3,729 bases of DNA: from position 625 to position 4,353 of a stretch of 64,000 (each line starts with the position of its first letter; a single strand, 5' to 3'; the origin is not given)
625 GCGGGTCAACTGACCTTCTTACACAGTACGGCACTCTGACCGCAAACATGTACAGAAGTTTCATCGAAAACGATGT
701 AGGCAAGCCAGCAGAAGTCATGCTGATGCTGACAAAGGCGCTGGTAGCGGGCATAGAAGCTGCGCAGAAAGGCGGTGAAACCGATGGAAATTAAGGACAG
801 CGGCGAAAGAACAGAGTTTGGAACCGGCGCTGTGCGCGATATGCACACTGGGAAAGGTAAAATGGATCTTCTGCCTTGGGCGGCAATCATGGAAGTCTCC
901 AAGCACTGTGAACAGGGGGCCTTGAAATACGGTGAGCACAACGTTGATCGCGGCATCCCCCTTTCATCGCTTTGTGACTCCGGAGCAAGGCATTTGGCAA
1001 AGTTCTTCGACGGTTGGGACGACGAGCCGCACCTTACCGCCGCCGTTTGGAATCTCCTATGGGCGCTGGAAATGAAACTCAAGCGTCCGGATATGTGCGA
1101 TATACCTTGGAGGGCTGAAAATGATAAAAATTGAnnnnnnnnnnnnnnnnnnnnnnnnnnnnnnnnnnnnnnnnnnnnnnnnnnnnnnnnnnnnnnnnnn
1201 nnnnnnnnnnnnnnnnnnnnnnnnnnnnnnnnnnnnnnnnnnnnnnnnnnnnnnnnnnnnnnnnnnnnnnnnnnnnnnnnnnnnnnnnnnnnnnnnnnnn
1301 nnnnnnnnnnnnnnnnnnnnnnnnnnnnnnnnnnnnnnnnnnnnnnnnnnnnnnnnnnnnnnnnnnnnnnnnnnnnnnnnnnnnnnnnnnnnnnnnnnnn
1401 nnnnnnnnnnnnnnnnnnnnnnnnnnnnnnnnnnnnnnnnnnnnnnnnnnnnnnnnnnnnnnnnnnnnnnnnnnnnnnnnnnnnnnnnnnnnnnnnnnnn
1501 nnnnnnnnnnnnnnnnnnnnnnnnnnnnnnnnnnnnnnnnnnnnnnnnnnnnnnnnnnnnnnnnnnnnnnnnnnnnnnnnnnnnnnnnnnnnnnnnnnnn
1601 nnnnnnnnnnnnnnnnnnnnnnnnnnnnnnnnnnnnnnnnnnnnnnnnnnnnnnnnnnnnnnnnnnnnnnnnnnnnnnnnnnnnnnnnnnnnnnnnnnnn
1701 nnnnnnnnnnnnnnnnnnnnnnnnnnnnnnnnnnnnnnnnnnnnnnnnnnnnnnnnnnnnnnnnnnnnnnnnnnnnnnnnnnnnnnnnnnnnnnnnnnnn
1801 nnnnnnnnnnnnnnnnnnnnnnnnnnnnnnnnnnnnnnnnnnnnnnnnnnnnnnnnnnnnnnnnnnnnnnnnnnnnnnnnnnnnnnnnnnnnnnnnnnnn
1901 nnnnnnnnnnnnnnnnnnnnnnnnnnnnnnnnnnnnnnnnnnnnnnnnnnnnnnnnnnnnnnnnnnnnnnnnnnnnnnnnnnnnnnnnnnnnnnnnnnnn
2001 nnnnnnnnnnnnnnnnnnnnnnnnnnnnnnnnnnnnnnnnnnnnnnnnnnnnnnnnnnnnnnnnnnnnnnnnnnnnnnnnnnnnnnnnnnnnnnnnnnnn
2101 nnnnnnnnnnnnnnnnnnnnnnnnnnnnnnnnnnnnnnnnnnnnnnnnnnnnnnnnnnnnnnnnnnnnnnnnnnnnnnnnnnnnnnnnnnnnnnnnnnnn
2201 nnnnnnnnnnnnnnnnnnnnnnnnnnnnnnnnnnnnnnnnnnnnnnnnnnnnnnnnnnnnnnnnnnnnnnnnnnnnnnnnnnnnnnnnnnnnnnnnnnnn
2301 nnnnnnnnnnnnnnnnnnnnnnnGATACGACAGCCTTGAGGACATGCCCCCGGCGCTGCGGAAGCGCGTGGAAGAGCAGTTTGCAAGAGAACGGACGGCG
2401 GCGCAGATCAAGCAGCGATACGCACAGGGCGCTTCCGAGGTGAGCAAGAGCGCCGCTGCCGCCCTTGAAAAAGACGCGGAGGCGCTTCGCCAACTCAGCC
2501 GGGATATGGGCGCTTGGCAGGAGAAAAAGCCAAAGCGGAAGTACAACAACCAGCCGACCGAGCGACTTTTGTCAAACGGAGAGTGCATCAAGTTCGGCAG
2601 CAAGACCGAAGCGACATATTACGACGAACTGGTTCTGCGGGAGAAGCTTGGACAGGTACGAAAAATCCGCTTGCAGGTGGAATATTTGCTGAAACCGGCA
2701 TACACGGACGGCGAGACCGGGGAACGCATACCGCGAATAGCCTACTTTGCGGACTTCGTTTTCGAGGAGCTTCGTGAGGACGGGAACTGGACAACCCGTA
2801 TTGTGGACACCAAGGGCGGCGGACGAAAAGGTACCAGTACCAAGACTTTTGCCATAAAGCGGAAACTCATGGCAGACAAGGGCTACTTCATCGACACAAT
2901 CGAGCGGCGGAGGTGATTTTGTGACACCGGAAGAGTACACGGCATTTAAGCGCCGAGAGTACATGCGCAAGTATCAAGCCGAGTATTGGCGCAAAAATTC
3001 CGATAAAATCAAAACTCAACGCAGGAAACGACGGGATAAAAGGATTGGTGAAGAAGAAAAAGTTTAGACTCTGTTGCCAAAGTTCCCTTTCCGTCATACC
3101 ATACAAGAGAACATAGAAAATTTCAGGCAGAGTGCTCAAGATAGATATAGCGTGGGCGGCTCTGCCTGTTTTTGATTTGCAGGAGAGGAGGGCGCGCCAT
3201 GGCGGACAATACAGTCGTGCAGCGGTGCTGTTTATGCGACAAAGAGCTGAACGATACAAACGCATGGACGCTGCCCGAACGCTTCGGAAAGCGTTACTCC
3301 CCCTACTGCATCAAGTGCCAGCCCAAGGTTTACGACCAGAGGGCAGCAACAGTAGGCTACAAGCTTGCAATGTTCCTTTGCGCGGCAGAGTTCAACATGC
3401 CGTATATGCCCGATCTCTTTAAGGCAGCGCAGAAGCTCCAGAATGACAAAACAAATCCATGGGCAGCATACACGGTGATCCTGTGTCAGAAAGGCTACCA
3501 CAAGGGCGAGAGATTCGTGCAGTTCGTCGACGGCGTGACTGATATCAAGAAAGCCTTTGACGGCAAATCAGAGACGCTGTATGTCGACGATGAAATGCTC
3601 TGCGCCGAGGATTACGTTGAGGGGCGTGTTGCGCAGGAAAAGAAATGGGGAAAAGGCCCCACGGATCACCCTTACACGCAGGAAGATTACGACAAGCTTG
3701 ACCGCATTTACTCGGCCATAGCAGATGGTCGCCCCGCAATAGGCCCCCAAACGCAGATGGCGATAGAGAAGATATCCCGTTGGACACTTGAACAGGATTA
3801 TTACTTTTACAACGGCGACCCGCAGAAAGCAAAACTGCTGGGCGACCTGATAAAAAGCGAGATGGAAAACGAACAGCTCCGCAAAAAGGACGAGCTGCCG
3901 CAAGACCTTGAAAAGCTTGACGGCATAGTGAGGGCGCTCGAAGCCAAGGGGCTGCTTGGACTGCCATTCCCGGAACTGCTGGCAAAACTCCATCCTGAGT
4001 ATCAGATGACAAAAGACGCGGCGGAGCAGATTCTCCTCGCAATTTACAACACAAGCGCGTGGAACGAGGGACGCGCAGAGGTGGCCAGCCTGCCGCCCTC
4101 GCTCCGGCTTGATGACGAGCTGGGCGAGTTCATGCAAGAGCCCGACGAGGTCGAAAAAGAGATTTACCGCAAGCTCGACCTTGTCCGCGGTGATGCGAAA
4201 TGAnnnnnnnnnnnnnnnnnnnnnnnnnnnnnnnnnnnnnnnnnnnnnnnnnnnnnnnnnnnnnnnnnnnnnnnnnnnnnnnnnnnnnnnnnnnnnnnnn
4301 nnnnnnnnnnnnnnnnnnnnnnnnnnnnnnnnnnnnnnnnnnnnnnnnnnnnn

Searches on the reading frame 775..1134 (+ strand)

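Call 54: search_protein_families(library=phrogs, proteins=[window:775-1134:+], max_evalue=0.0001)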
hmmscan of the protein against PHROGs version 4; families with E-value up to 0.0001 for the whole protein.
window:775-1134:+ (119 aa): 6 families
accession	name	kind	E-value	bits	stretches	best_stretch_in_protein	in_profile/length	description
phrog_18716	-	unknown function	2.2e-55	186.7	1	6-117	2-113/114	-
phrog_2252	-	lysis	7.5e-23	82.7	1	6-109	91-200/285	endolysin; inhibits RNA polymerase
phrog_801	-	DNA, RNA and nucleotide metabolism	7.9e-18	66.3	1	25-115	105-201/476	dATP / dGTP pyrophosphohydrolase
phrog_11257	-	unknown function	2.3e-09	38.5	1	26-109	19-107/200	-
phrog_5332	-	unknown function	8.5e-07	29.7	1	16-109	113-209/215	-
phrog_16254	-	unknown function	1.4e-05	25.6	1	4-98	4-102/377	-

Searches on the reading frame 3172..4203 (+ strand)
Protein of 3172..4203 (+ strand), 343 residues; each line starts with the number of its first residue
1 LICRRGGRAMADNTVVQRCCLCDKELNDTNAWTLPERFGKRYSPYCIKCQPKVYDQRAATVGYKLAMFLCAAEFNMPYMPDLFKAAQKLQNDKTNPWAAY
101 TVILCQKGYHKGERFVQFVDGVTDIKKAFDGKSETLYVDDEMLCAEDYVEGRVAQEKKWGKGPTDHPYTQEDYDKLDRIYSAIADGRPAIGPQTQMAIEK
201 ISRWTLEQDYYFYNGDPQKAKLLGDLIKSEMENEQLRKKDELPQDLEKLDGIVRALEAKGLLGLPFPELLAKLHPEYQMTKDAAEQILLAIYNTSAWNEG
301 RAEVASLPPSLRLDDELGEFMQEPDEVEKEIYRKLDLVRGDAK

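Call 54: search_protein_families(library=phrogs, proteins=[window:3172-4203:+], max_evalue=0.0001)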
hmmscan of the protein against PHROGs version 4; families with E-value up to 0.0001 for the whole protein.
window:3172-4203:+ (343 aa): 1 family
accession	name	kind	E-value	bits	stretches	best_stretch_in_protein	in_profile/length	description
phrog_3314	-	unknown function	5.4e-10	40.2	1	18-242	8-215/286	-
